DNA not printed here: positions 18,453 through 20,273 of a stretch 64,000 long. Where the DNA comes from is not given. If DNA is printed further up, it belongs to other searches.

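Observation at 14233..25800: Taurine-type sulfonate operon with a taurine-forming decarboxylase wedged between tauC and pta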

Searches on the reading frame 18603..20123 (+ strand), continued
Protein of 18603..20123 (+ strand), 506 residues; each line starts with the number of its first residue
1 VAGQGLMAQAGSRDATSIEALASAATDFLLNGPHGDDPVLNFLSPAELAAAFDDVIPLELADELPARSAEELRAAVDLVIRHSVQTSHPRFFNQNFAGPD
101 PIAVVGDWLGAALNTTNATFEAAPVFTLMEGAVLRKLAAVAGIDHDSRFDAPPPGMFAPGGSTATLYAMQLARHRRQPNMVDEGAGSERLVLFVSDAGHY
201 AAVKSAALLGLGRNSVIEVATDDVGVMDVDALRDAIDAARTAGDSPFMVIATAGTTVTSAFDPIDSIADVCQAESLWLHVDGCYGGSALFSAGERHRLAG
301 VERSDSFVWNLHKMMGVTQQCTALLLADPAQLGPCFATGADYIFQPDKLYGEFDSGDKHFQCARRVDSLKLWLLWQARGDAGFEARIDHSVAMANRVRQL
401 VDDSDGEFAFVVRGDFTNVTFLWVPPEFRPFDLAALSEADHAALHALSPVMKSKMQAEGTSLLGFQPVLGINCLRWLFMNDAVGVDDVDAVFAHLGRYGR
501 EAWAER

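Call 13: search_solved_structures(query=window:18621-20120:+, max_evalue=1e-10, show_alignments=4)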
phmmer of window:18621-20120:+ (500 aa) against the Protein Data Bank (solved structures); distinct sequences matched with E-value up to 1e-10: 29.
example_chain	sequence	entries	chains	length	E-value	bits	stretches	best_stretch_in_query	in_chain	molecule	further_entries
2jis_A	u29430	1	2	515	3e-104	352.7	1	39-495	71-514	CYSTEINE SULFINIC ACID DECARBOXYLASE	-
6zek_A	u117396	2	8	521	6.4e-103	348.3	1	20-494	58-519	Cysteine sulfinic acid decarboxylase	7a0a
2okk_A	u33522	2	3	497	9e-97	328.1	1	33-494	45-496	Glutamate decarboxylase 2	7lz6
2okj_A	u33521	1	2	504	1.2e-94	321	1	31-495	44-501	Glutamate decarboxylase 1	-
6enz_A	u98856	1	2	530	6.8e-94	318.5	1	50-495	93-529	Acidic amino acid decarboxylase GADL1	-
3vp6_A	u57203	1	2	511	1.1e-93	317.9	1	31-495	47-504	Glutamate decarboxylase 1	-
4rit_B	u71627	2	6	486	5.8e-52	180.3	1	57-499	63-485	Pyridoxal-dependent decarboxylase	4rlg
4riz_A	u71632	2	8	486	6.6e-51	176.8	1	57-499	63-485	Pyridoxal-dependent decarboxylase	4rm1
4rj0_B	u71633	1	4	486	9.6e-51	176.2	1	57-499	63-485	Pyridoxal-dependent decarboxylase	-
8zpi_A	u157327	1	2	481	3.4e-47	164.5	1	70-384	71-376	Diaminobutyrate-2-oxoglutarate transaminase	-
4obu_E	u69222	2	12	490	7.4e-40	140.3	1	69-462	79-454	Pyridoxal-dependent decarboxylase domain protein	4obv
5o5c_A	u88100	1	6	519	3.1e-39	138.3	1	35-495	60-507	Putative decarboxylase involved in desferrioxamine biosynthesis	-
7xin_A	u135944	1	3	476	8.3e-38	133.6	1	29-385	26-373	DOPA decarboxylase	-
6khn_A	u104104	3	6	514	4.6e-36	127.8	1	64-415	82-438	Tryptophan decarboxylase 1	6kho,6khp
6eew_A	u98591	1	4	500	1e-35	126.7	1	81-419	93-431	Aromatic-L-amino-acid decarboxylase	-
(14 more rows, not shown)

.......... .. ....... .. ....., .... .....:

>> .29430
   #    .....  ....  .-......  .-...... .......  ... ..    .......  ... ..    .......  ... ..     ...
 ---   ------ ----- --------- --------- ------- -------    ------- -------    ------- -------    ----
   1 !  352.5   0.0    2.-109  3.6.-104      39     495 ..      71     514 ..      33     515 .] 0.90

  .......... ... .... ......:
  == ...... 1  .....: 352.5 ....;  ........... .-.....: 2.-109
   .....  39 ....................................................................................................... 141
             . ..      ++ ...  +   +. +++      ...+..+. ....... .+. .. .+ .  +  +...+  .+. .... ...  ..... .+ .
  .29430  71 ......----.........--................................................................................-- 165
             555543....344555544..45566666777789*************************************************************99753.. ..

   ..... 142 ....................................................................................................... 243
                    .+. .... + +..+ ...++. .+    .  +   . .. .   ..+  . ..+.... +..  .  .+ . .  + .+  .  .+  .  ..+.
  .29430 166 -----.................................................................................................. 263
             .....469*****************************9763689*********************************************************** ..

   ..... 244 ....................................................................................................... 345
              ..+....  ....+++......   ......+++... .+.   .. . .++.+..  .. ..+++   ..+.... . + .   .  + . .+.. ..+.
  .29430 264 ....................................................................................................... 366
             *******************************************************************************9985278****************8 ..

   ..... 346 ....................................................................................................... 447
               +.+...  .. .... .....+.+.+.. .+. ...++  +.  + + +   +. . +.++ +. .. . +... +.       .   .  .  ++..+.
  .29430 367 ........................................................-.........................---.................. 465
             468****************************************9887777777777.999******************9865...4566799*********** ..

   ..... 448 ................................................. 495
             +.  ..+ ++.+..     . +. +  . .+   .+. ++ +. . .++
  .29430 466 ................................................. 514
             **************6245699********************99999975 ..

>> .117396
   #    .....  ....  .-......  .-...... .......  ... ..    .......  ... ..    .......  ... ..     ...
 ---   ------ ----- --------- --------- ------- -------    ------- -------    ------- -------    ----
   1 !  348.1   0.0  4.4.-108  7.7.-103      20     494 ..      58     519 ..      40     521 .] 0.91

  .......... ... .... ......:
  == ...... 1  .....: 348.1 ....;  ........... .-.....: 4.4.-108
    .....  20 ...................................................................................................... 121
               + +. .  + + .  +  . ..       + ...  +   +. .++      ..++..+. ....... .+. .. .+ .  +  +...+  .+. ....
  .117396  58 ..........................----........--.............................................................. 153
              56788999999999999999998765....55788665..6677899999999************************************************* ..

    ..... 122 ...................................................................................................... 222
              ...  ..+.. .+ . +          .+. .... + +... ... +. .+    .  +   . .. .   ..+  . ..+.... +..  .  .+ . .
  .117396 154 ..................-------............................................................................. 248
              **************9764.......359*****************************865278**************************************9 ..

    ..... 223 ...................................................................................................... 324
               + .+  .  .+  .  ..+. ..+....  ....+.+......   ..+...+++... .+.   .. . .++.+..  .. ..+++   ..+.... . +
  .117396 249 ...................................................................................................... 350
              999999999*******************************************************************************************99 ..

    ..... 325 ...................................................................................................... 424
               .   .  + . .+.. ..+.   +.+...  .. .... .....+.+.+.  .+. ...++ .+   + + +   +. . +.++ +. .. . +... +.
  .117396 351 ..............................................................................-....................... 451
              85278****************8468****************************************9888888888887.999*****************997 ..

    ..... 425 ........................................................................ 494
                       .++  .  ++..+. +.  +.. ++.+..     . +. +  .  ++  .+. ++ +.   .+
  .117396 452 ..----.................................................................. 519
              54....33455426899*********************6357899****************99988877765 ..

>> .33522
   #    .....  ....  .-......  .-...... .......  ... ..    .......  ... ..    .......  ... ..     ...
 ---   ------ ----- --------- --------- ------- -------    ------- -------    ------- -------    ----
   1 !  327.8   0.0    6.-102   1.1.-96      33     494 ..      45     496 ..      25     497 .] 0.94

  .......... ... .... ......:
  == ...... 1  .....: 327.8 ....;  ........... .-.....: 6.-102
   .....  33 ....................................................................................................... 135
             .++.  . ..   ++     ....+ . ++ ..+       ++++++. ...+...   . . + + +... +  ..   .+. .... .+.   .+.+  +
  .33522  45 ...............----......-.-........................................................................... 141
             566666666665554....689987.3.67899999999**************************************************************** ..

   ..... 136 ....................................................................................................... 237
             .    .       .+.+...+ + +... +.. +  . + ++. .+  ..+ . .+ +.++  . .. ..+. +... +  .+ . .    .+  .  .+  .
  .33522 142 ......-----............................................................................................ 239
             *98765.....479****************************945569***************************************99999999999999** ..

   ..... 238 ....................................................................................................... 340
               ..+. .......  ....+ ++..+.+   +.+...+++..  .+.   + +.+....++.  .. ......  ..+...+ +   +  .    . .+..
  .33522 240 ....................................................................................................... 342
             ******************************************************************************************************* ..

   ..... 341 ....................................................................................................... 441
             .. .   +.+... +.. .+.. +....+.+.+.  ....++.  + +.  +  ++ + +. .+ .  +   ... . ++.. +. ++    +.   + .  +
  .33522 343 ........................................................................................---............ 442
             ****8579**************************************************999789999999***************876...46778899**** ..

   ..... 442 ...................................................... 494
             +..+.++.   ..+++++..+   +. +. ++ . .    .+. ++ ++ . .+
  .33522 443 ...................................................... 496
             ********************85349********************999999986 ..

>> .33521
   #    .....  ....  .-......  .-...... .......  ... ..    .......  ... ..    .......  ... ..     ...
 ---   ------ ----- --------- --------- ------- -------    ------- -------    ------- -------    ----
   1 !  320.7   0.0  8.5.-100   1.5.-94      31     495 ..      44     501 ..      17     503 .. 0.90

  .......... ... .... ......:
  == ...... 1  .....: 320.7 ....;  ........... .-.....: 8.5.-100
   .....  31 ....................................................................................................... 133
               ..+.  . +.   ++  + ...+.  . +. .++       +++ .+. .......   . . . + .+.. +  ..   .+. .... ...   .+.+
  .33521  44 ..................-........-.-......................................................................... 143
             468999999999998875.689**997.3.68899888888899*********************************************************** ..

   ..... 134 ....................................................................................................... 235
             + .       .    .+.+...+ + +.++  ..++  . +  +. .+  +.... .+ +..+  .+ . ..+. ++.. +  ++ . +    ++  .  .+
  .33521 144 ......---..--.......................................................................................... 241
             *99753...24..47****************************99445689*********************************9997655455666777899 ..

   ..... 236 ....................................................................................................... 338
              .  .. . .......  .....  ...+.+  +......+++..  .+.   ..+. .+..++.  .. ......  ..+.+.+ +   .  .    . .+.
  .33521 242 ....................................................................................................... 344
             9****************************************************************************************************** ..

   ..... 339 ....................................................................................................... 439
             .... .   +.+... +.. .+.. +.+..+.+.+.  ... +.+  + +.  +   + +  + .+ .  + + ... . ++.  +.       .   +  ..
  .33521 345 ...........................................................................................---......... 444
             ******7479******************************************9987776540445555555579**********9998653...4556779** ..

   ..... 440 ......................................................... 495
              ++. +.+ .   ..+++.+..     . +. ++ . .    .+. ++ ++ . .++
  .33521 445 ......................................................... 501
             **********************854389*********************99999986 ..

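Call 25: find_related_loci(query=A1, collection=genome_contigs, flank=10000)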
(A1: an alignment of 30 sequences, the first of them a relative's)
Query A1 (500 aa) in genome_contigs; peptide patterns used: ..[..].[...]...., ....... (x = any residue, [..] = any of these).
329 stretches matched a pattern; 303 encode a relative of the query (tblastn E <= 1e-3); the best 80 are kept; 80 distinct loci.
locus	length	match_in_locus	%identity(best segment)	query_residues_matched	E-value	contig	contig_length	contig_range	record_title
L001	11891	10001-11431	71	21-497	0e+0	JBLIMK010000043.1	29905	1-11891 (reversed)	MAG: Verrucomicrobiales bacterium isolate 3300053785_91 Ga0535658_0002778, whole genome shotgun sequence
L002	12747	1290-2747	72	13-498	0e+0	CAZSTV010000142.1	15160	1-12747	MAG TPA_asm: uncultured Acidimicrobiaceae bacterium isolate SRP268394_co1_97 genome assembly, contig: NODE_6489_length_1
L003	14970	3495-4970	69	13-500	0e+0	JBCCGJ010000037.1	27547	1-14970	MAG: Actinomycetota bacterium isolate P01_B01_bin.40 k141_1602768_length_27547_cov_71.6306, whole genome shotgun sequenc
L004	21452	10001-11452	69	14-497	0e+0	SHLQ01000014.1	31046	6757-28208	MAG: Acidimicrobiales bacterium isolate MetaBAT.bin.19 NODE_177_length_31046_cov_8.521571, whole genome shotgun sequence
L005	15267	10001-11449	67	12-497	0e+0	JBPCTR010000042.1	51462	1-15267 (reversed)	MAG: Acidimicrobiales bacterium isolate MAG_seacave_88 S1Ck127_15100615, whole genome shotgun sequence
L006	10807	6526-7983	63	13-498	0e+0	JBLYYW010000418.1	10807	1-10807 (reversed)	MAG: Acidimicrobiales bacterium isolate EBRS4.bin13 k97_538236, whole genome shotgun sequence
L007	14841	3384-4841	62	13-498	0e+0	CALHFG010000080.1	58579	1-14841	MAG: uncultured Acidimicrobiales bacterium isolate R2_Bin_METABAT__104_1 genome assembly, contig: c_000000777052, whole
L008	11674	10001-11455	64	15-499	0e+0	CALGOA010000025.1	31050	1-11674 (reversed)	MAG: uncultured Acidimicrobiales bacterium isolate L4_Bin_METABAT__70_1 genome assembly, contig: c_000000331218, whole g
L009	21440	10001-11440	66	13-493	0e+0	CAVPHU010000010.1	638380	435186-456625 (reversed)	MAG: uncultured Acidimicrobiaceae bacterium isolate MFD09964.bin.1.301 genome assembly, contig: contig_521, whole genome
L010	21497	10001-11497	62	2-495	0e+0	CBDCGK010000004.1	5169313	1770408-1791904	MAG: Acidimicrobiales bacterium isolate 586cdf5a-961c-495f-9bcf-4f54bc253372 genome assembly, contig: contig_4, whole ge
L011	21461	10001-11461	62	9-493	0e+0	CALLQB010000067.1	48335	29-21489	MAG: uncultured Acidimicrobiales bacterium isolate L2_Bin_METABAT__144_1 genome assembly, contig: c_000003856292, whole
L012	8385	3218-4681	63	15-495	0e+0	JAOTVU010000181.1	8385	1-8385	MAG: Acidimicrobiia bacterium isolate 13_May_SF_Bin57 13_May_SF_Bin57_scaffold_7799_c1, whole genome shotgun sequence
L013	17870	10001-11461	61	13-494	0e+0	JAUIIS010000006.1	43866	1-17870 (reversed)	MAG: Acidimicrobiia bacterium isolate Co_bin.273 NODE_5696_length_43866_cov_1.204188, whole genome shotgun sequence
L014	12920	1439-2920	62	8-493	0e+0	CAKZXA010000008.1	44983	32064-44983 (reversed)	MAG: uncultured Acidimicrobiales bacterium isolate L4_Bin_Bin_141_1 genome assembly, contig: c_000000079451, whole genom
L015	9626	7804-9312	59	1-496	0e+0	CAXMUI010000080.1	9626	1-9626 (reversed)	MAG: uncultured Acidimicrobiia bacterium isolate 10C-St8-MC-01_bin.19.orig genome assembly, contig: k141_1451669, whole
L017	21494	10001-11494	60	13-500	0e+0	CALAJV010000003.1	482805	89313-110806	MAG: uncultured Acidimicrobiales bacterium isolate L4_Bin_METABAT__59_1 genome assembly, contig: c_000000582547, whole g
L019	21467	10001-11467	59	12-495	0e+0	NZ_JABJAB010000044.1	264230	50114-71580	MAG: Ilumatobacter sp. isolate SI073_bin179 k141_841831, whole genome shotgun sequence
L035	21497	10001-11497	58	8-499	0e+0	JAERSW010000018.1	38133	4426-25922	MAG: Acidimicrobiales bacterium isolate BH16 c_000000000858, whole genome shotgun sequence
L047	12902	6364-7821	59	15-497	0e+0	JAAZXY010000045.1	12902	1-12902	MAG: Acidimicrobiales bacterium isolate bin26s NODE_45_length_12902_cov_10.526816, whole genome shotgun sequence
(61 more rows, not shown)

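Call 48: search_protein_representatives(protein=window:18621-20120:+)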
Query: 500 residues. Proteins with E-value up to 0.001 (for the whole library): 10726; up to 1e-10: 5656; up to 1e-30: 1184. The best 150 are listed.
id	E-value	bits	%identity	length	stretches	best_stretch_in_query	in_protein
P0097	1.3e-185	634.3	62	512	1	15-494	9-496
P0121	3.3e-164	563.7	55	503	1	12-497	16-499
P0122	1.1e-152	525.7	53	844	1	12-498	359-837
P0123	3.6e-145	500.9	49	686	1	11-497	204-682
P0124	9.2e-137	473.2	50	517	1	10-488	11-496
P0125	4.6e-131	454.4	47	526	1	16-495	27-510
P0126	6.8e-120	417.5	51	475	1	32-495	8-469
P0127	1.2e-119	416.8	46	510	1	30-493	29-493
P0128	5.4e-109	381.6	33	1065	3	28-421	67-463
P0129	1.6e-108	380.0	32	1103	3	68-493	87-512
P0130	7.2e-107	374.6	60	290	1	212-500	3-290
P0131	1.2e-105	370.5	41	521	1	7-495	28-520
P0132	2.9e-105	369.3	43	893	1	28-465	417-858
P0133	3.9e-101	355.7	33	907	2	34-494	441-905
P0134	8.4e-100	351.3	38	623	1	19-500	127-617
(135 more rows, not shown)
